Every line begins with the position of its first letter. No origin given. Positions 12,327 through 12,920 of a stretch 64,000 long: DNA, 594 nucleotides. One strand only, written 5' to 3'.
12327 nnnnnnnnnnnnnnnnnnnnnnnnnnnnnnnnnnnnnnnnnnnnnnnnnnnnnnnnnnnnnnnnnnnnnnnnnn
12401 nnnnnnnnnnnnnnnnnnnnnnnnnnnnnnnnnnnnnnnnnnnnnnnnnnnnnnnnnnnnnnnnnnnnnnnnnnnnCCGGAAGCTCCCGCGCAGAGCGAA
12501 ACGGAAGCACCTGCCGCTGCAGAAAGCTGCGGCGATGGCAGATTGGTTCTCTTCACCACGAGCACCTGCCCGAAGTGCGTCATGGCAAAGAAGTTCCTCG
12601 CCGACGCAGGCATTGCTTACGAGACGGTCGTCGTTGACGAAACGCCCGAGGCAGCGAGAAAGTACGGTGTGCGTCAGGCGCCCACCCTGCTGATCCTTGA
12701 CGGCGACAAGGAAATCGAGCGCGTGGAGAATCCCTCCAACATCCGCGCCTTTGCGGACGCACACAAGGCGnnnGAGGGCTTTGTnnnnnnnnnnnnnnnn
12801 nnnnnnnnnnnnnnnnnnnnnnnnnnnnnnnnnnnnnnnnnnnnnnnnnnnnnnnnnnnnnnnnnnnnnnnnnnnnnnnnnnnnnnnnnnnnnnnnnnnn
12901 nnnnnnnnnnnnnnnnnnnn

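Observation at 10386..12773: Class III RNR carrying its own glutaredoxin/NrdH-like reductant domain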

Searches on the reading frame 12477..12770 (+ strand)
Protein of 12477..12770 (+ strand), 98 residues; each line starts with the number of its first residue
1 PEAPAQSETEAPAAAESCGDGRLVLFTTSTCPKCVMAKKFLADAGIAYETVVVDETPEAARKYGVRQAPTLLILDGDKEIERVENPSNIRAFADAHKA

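Call 5: search_protein_families(library=pfam, proteins=[window:12477-12770:+], max_evalue=0.01)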
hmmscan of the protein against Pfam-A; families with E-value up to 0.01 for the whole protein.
window:12477-12770:+ (98 aa): 6 families
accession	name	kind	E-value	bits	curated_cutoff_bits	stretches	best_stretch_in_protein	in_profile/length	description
PF00462.30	Glutaredoxin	-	7.4e-11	42.5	22.9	1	24-73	2-55/60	Glutaredoxin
PF13098.12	Thioredoxin_2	-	3.6e-06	27.7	27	1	19-83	5-91/104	Thioredoxin-like domain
PF00085.26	Thioredoxin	-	7e-06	26.4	23.5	1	23-89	22-94/103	Thioredoxin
PF13192.12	Thioredoxin_3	-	1.3e-05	25.5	24.8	1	28-77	7-58/76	Thioredoxin domain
PF08534.16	Redoxin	-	0.0062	16.8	26.6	0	33-95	75-144/148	Redoxin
PF05768.20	Glrx-like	-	0.0064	17.2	26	1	22-75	1-57/77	Glutaredoxin-like domain (DUF836)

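Call 6: search_protein_families(library=ncbifam, proteins=[window:12477-12770:+], max_evalue=0.01)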
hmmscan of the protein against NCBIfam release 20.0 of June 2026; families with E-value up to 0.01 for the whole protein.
window:12477-12770:+ (98 aa): 17 families
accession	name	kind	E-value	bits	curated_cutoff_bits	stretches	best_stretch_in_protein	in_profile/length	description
TIGR02196.1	GlrX_YruB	hypoth_equivalog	4e-08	33.6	88.55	1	24-72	3-55/74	glutaredoxin-like protein, YruB-family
TIGR02194.1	GlrX_NrdH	subfamily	8.2e-08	32.4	85.75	1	25-72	3-53/72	glutaredoxin-like protein NrdH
TIGR00411.1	redox_disulf_1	equivalog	4.3e-07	29.9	92.75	1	24-75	4-61/82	MJ0307 family thioredoxin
TIGR02181.1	GRX_bact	equivalog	5.2e-07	29.8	90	1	24-62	2-40/80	glutaredoxin 3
NF007657.0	PRK10329.1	equivalog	7.5e-07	29.1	131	1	22-72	2-55/81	glutaredoxin-like protein NrdH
TIGR02190.1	GlrX-dom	hypoth_equivalog_domain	9.2e-07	28.7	99.3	1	22-56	9-43/79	glutaredoxin-family domain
TIGR02200.1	GlrX_actino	hypoth_equivalog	1.4e-06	28.6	89.5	1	25-61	4-40/77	mycoredoxin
NF041212.1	Uxx_star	subfamily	9.8e-06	25.7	66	1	24-62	2-40/70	Uxx-star family glutaredoxin-like (seleno)protein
NF045501.1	HUGP_GUXX-star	exception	2.7e-05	23.8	325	1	22-62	166-206/236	HUGP/GUXX-star fusion selenoprotein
NF007923.0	PRK10638.1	equivalog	0.00013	21.9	129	1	24-58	5-39/83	glutaredoxin 3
TIGR01068.1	thioredoxin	equivalog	0.00017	21.7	96.8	1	30-83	25-84/101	thioredoxin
TIGR02187.2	PDO_seleno_TRX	equivalog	0.00032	20.1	185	1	23-76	132-190/209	protein disulfide oxidoreductase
NF041211.1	gluta_UXX_star_2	equivalog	0.0011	18.9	100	1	23-61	1-39/71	UXX-star (seleno)protein family 2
NF006898.0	PRK09381.1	equivalog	0.0014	19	138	1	23-76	25-85/109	thioredoxin TrxA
TIGR00385.1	dsbE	subfamily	0.0025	17.4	123.15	1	37-81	107-151/173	DsbE family thiol:disulfide interchange protein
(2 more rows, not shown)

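Call 16: find_homologous_proteins(query=window:12519-12770:+, max_evalue=0.001)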
Query window:12519-12770:+ (84 aa): 33 proteins with E <= 0.001 among 34 candidates.
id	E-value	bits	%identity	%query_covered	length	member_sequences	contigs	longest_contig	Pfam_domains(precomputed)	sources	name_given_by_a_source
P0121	1.8e-36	141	80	98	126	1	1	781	PF00462.31,PF13192.13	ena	-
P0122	5.0e-36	140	79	98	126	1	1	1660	PF00462.31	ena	-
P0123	1.6e-35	138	84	92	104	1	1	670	PF00462.31,PF00085.27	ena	-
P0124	1.6e-32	129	78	90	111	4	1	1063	PF00462.31,PF00085.27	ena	-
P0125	3.2e-32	128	75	89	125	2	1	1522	PF00462.31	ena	-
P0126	9.2e-32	126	75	92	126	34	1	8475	PF00462.31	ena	-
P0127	1.6e-31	125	67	100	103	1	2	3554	PF00462.31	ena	-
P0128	4.8e-31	124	80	88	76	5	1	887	PF00462.31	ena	-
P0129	1.5e-30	122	71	98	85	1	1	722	PF00462.31,PF00085.27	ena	-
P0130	2.0e-30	122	70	94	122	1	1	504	PF00462.31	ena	-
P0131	3.0e-29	118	74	86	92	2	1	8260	PF00462.31,PF00085.27,PF13098.14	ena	-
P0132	8.2e-29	117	70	95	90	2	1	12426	PF00462.31,PF00085.27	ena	-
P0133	1.0e-28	117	64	95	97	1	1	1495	PF00462.31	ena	-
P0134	4.0e-28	115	72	89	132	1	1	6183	PF00462.31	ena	-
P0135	5.2e-28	114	71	89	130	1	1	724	PF00462.31,PF00085.27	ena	-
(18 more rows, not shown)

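Call 27: search_protein_representatives(protein=window:12519-12770:+)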
Query: 84 residues. Proteins with E-value up to 0.001 (for the whole library): 749; up to 1e-10: 92; up to 1e-30: 2. The best 150 are listed.
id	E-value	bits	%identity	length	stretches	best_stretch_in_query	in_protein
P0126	2.9e-32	126.2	75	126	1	5-81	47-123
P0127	5.2e-32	125.4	66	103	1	2-83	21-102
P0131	9.4e-30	118.2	71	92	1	6-80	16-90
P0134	1.3e-28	114.6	73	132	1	6-80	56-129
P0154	3.4e-22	94.1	50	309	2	8-62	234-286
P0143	4.7e-22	93.7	76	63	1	22-83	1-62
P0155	2.7e-21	91.3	59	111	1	6-81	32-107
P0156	6.7e-21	90.0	33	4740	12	30-69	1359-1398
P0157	1.1e-20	89.4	57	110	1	8-82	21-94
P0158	1.1e-17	79.9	50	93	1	5-83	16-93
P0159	4.7e-16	74.6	55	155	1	6-82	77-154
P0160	4.7e-16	74.6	63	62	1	22-83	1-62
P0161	1.8e-15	72.7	46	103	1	4-81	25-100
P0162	5.5e-15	71.2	51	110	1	6-81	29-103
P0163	2.3e-14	69.3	46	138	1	5-83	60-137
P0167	3.4e-14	68.7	49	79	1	7-78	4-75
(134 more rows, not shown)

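Call 31: find_related_loci(query=A1, collection=genome_contigs, flank=6000)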
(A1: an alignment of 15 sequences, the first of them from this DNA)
Query A1 (81 aa) in genome_contigs; peptide patterns used: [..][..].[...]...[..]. (x = any residue, [..] = any of these).
600 stretches matched a pattern (row limit reached: there are more); 588 encode a relative of the query (tblastn E <= 1e-3); the best 80 are kept; 80 distinct loci.
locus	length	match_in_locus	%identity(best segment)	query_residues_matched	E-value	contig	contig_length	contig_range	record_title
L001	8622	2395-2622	83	4-79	1e-41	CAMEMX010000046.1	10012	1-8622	MAG: uncultured Clostridia bacterium isolate SRR15057928_bin.13_metaWRAP_v1.3_MAG genome assembly, contig: ERZ10407477.2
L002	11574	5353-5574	77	4-77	2e-37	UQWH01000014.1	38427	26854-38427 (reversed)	uncultured Clostridiales bacterium isolate UMGS700 genome assembly, contig: NODE_563_length_38427_cov_53.108986, whole g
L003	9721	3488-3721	76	2-80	6e-37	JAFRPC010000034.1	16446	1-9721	MAG: Oscillospiraceae bacterium isolate RGIG2672 Goat_Omasum-2__c602, whole genome shotgun sequence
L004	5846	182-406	77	5-79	3e-36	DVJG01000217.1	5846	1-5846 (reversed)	MAG TPA_asm: Candidatus Faecousia faecipullorum isolate ChiHecec2B26-1122 ChiHecec2B26__C376040_L5846_SRR6323527, whole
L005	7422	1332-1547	78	6-77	7e-36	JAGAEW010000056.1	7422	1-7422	MAG: Oscillospiraceae bacterium isolate RGIG8379 Water_buffalos_Rumen.Co__c1753514, whole genome shotgun sequence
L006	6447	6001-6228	73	2-78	2e-35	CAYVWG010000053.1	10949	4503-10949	MAG TPA_asm: uncultured Oscillospiraceae bacterium isolate SRP222994_co1_109 genome assembly, contig: NODE_12683_length_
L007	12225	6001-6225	71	6-80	1e-34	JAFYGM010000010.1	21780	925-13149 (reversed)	MAG: Oscillospiraceae bacterium isolate RGIG7069 Sheep_Rumen.Co__c282984, whole genome shotgun sequence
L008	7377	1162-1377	71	6-77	3e-33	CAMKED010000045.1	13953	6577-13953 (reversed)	MAG: uncultured Clostridia bacterium isolate SRR12081302_bin.73_metaWRAP_v1.3_MAG genome assembly, contig: ERZ12289775.8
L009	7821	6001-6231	78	3-79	8e-39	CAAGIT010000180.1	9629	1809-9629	MAG TPA_asm: uncultured Oscillospiraceae bacterium, isolate HGM13033, WGS project CAAGIT010000000 data, contig: SRS47628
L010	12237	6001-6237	55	1-80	3e-28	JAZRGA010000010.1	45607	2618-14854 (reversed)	MAG: Eubacteriales bacterium isolate T1900045494_YK20190188.MAGScoT_cleanbin_000003 SGB_7403_k141_1760894, whole genome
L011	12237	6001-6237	54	1-80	1e-27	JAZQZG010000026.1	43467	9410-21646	MAG: Eubacteriales bacterium isolate T1900045157_TC20190151.MAGScoT_cleanbin_000039 SGB_4991_k141_4013985, whole genome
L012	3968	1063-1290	49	3-79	4e-25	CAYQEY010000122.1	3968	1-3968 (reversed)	MAG TPA_asm: uncultured Lachnospiraceae bacterium isolate binchicken_co370_248 genome assembly, contig: NODE_18426_lengt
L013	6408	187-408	48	5-79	1e-24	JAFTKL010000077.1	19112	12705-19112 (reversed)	MAG: Clostridia bacterium isolate RGIG3900 Roe_deer_Cecum-2__c463504, whole genome shotgun sequence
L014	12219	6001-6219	55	5-77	3e-24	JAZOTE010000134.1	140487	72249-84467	MAG: Eubacteriales bacterium isolate T1900045541_YK20190235.MAGScoT_cleanbin_000025 SGB_7807_k141_1154619, whole genome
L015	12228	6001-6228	49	5-81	6e-24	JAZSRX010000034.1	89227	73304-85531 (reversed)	MAG: Eubacteriales bacterium isolate T1900044535_TS20190001.MAGScoT_cleanbin_000044 SGB_6_k141_609429, whole genome shot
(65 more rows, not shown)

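Call 39: search_solved_structures(query=A1, max_evalue=0.01, show_alignments=3)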
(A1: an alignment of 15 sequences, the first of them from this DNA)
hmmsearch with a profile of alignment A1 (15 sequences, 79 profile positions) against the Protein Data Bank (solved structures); distinct sequences matched with E-value up to 0.01: 170 (the best 60 are shown).
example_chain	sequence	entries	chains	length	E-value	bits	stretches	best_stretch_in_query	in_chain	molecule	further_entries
1j08_A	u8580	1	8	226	7.1e-09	38.6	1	4-60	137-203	glutaredoxin-like protein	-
1a8l_A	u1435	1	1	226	2.7e-08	36.7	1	4-59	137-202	PROTEIN DISULFIDE OXIDOREDUCTASE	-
8eky_M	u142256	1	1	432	3.8e-08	36.3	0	25-60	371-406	Thioredoxin domain-containing protein 5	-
4ba7_A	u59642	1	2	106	3.7e-07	33.1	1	25-64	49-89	LBCA THIOREDOXIN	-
2yn1_A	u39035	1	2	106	3.8e-07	33.1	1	9-76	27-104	LGPCA THIOREDOXIN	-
3ziv_A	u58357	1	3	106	6.1e-07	32.4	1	12-61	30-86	AECA THIOREDOXIN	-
2l6c_A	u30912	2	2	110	9.6e-07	31.8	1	3-64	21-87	Thioredoxin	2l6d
1fo5_A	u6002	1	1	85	1.6e-06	31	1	4-58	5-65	THIOREDOXIN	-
2ynx_A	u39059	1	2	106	2.4e-06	30.5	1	12-61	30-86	LACA THIOREDOXIN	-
2ayt_A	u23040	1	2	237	3.5e-06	30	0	6-58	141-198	glutaredoxin-like protein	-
3die_A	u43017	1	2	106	4.1e-06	29.8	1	8-65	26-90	Thioredoxin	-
2ywm_A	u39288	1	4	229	4.1e-06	29.8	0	6-58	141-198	Glutaredoxin-like protein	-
2o87_A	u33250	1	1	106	4.5e-06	29.6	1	10-65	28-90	Thioredoxin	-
2o85_A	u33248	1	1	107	4.8e-06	29.6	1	10-65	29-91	Thioredoxin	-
6ckp_A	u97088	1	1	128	5.5e-06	29.4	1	13-61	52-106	Thioredoxin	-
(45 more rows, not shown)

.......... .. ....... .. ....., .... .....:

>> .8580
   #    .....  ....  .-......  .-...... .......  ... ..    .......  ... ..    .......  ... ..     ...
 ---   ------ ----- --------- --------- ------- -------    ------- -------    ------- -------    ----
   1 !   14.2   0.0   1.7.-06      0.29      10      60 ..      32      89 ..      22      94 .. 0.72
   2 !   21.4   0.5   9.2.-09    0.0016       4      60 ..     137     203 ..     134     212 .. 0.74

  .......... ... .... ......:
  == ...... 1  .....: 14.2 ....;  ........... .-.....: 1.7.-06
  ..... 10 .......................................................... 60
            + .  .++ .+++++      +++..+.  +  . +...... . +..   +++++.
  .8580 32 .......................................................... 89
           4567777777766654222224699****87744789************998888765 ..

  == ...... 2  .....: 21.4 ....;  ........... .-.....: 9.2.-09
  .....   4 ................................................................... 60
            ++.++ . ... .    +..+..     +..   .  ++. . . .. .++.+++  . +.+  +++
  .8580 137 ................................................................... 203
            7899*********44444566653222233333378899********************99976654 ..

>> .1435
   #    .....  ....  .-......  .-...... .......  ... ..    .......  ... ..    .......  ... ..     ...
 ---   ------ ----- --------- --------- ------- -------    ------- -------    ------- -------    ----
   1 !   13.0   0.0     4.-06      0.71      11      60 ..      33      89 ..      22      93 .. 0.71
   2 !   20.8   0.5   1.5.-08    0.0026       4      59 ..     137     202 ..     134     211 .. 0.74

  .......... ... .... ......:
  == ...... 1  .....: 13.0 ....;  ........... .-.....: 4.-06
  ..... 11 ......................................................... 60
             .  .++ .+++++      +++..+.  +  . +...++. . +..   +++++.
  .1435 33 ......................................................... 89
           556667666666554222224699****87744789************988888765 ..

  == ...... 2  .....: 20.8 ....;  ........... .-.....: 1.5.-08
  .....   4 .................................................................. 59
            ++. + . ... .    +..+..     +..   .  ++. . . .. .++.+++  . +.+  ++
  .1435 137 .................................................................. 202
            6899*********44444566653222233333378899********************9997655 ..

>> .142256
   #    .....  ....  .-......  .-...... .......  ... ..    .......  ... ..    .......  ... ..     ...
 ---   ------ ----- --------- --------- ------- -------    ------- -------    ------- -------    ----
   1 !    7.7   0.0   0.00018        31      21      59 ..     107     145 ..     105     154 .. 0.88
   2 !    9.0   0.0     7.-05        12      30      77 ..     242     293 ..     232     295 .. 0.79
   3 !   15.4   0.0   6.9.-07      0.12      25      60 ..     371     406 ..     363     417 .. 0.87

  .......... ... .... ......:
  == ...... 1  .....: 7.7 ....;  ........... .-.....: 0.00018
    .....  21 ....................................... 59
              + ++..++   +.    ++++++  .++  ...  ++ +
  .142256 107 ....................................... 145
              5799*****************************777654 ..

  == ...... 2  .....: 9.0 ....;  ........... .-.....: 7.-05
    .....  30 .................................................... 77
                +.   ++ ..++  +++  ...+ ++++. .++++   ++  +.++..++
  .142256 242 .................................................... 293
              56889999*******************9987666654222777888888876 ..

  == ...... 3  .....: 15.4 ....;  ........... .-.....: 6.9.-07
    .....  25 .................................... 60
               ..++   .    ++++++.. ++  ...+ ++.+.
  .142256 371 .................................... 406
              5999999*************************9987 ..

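Call 52: predict_structure(alignment_id=A2)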
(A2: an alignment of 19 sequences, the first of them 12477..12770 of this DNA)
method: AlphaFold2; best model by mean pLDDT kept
length: 98 residues; sequences in the alignment: 19
mean_pLDDT: 81.9   pTM: 0.67
mean pLDDT of the five models: 81.9, 80.5, 80.5, 78.8, 78.5
residues with pLDDT >= 90: 53; 70-90: 24; 50-70: 10; < 50: 11
segments of 3 or more residues with pLDDT < 50: 10-14, 16-18
pLDDT, mean of each block of 10 residues (from residue 1): 51 48 90 92 91 91 90 89 91 87
secondary structure, 60 per line:
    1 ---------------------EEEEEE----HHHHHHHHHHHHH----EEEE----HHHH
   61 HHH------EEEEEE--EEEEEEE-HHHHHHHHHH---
elements in order: E22-27 H32-44 E49-52 H57-63 E70-75 E78-84 H86-95

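Call 54: fold_search(model_id=the predicted structure, library=pdb)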
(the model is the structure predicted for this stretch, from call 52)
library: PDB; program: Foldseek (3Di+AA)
matches with E <= 10: 1571; with E <= 0.001: 288
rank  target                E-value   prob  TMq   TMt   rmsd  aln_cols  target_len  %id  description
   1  2j23_A                7.9e-06  1.00  0.65  0.57   2.7        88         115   25  Cross-reactivity and crystal structure of Malassezia sympodialis Thioredoxin (Mala s 13), a member of a new pan-allerg (released 2006-11-22)
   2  2fa4_A                9.0e-06  1.00  0.62  0.59   2.6        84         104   30  Crystal Structure of Oxidized Form from Saccharomyces cerevisiae (released 2006-12-06)
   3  2j23_B                9.6e-06  1.00  0.66  0.59   2.6        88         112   25  Cross-reactivity and crystal structure of Malassezia sympodialis Thioredoxin (Mala s 13), a member of a new pan-allerg (released 2006-11-22)
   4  6kil                  1.2e-05  1.00  0.64  0.56   3.3        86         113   23  N21Q mutant thioredoxin from Halobacterium salinarum NRC-1 (released 2020-01-15)
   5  1zzy_A                1.2e-05  1.00  0.64  0.60   3.7        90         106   24  Crystal Structure of Thioredoxin Mutant L7V (released 2005-07-19)
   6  2trx_A                1.2e-05  1.00  0.64  0.59   4.3        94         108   23  CRYSTAL STRUCTURE OF THIOREDOXIN FROM ESCHERICHIA COLI AT 1.68 ANGSTROMS RESOLUTION (released 1991-10-15)
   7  2ynx_A                1.4e-05  1.00  0.64  0.60   3.1        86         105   22  Crystal Structure of Ancestral Thioredoxin Relative to Last Archaea Common Ancestor (LACA) from the Precambrian Period (released 2013-08-21)
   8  4ulx                  1.5e-05  1.00  0.63  0.60   3.3        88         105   26  Crystal structure of ancestral thioredoxin, relative to the last common ancestor of the Cyanobacterial, Deinococcus and  (released 2014-11-26)
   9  3ziv_A                1.5e-05  1.00  0.64  0.60   3.2        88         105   24  Crystal Structure of Ancestral Thioredoxin Relative to last Archaea- Eukaryotes Common Ancestor (AECA) from the Precam (released 2013-08-21)
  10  5hr3_A                1.6e-05  1.00  0.64  0.60   3.8        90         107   24  Crystal structure of thioredoxin N106A mutant (released 2017-02-22)
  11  1v98_A                1.8e-05  1.00  0.62  0.66   2.8        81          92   26  Crystal Structure Analysis of Thioredoxin from Thermus thermophilus (released 2005-02-01)
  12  2o7k                  1.8e-05  1.00  0.55  0.54   3.4        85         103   28  S. aureus thioredoxin (released 2007-07-24)
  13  9ncl                  2.0e-05  1.00  0.63  0.59   3.2        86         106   22  Arsenic treated Treponema pallidum thioredoxin strain Nichols (released 2026-02-11)
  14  2o85                  2.0e-05  1.00  0.62  0.60   3.3        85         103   26  S. Aureus thioredoxin P31T mutant (released 2007-07-24)
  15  6h1y_A                2.0e-05  1.00  0.64  0.59   3.5        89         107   25  CRYSTAL STRUCTURE OF A CHIMERIC VARIANT OF THIOREDOXIN FROM ESCHERICHIA COLI (released 2019-02-06)
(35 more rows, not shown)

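Call 56: find_encoding_contigs(protein=P0167, flank=6000, max_places=4)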
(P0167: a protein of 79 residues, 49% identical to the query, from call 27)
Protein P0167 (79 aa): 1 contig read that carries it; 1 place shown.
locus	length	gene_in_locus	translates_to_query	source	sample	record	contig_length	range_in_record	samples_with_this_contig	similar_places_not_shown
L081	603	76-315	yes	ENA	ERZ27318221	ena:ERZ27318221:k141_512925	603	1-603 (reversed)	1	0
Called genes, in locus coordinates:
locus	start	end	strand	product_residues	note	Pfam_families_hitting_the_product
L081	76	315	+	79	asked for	PF13192:Thioredoxin_3 (weak), PF00462:Glutaredoxin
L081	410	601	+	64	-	?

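Call 57: find_encoding_contigs(protein=P0132, flank=6000, max_places=3)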
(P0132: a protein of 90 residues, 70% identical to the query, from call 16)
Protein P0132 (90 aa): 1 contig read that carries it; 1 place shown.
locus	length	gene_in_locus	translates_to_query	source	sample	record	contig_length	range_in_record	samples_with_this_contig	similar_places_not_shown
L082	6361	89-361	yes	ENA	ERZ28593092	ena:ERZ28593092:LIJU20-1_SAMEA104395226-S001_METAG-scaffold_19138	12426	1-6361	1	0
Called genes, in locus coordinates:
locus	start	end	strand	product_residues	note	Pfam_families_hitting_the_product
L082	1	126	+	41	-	?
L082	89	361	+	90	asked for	PF00085:Thioredoxin (weak), PF00462:Glutaredoxin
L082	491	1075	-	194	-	-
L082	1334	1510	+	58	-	PF04014:MazE_antitoxin (weak)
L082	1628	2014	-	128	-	-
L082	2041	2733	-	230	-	-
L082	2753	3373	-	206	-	PF01850:PIN (faint)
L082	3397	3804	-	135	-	PF00072:Response_reg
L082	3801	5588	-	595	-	PF02518:HATPase_c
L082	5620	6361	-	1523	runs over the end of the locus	PF04851:ResIII, PF07669:Eco57I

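Call 76: find_related_loci(query=A1, collection=viral_contigs, flank=4000)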
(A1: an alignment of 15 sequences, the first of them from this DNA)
Query A1 (81 aa) in viral_contigs; peptide patterns used: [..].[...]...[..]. (x = any residue, [..] = any of these).
170 stretches matched a pattern; 17 encode a relative of the query (tblastn E <= 1e-3); 17 distinct loci.
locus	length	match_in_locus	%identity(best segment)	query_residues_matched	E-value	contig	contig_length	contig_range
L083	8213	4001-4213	46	5-75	9e-20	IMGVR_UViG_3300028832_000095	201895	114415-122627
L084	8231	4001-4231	44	5-81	1e-19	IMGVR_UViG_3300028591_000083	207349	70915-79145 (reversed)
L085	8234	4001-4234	35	3-80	3e-16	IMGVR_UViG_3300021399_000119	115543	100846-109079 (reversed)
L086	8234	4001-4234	35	3-80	3e-16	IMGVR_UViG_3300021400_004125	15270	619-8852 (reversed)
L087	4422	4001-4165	49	6-62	7e-15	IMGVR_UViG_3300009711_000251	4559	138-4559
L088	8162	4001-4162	50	7-60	4e-14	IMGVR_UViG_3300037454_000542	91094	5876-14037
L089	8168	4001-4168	45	2-57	5e-14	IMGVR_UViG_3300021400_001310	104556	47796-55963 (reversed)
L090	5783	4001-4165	47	6-62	2e-13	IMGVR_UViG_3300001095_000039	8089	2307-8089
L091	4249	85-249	42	8-64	3e-13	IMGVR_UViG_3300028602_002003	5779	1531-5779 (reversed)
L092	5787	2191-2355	46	6-62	3e-13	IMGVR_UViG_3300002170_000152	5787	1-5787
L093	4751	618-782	42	8-64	6e-13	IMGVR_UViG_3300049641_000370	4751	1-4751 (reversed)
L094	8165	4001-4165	42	6-62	2e-12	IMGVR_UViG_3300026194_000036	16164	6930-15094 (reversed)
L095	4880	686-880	43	8-68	2e-12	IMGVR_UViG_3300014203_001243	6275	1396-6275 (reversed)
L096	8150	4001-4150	42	6-55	1e-11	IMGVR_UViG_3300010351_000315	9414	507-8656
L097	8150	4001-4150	42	6-55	1e-11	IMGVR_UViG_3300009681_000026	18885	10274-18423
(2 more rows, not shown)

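Call 85: search_protein_families(library=pfam, alignment_id=A1, max_evalue=0.001)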
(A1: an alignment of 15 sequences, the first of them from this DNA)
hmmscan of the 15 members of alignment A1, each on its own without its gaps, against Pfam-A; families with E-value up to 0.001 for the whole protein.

A. member 1, seq(81 aa): 4 families
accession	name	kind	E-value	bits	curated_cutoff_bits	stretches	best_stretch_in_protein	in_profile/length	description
PF00462.30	Glutaredoxin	-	4.5e-11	43.2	22.9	1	7-56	2-55/60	Glutaredoxin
PF13098.12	Thioredoxin_2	-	3e-06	27.9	27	1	6-66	9-91/104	Thioredoxin-like domain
PF00085.26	Thioredoxin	-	4.6e-06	27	23.5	1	6-74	22-96/103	Thioredoxin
PF13192.12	Thioredoxin_3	-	7.8e-06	26.3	24.8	1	11-60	7-58/76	Thioredoxin domain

B. families by the number of members that match (of 15 scanned): 8 families
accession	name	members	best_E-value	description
PF00462.30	Glutaredoxin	15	4.5e-11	Glutaredoxin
PF00085.26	Thioredoxin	11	3.4e-07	Thioredoxin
PF13192.12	Thioredoxin_3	8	1.7e-06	Thioredoxin domain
PF13098.12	Thioredoxin_2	8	3e-06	Thioredoxin-like domain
PF13417.12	GST_N_3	3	7.6e-06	Glutathione S-transferase, N-terminal domain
PF13905.12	Thioredoxin_8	2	0.0003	Thioredoxin-like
PF05768.20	Glrx-like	1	0.00024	Glutaredoxin-like domain (DUF836)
PF13462.12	Thioredoxin_4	1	0.0007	Thioredoxin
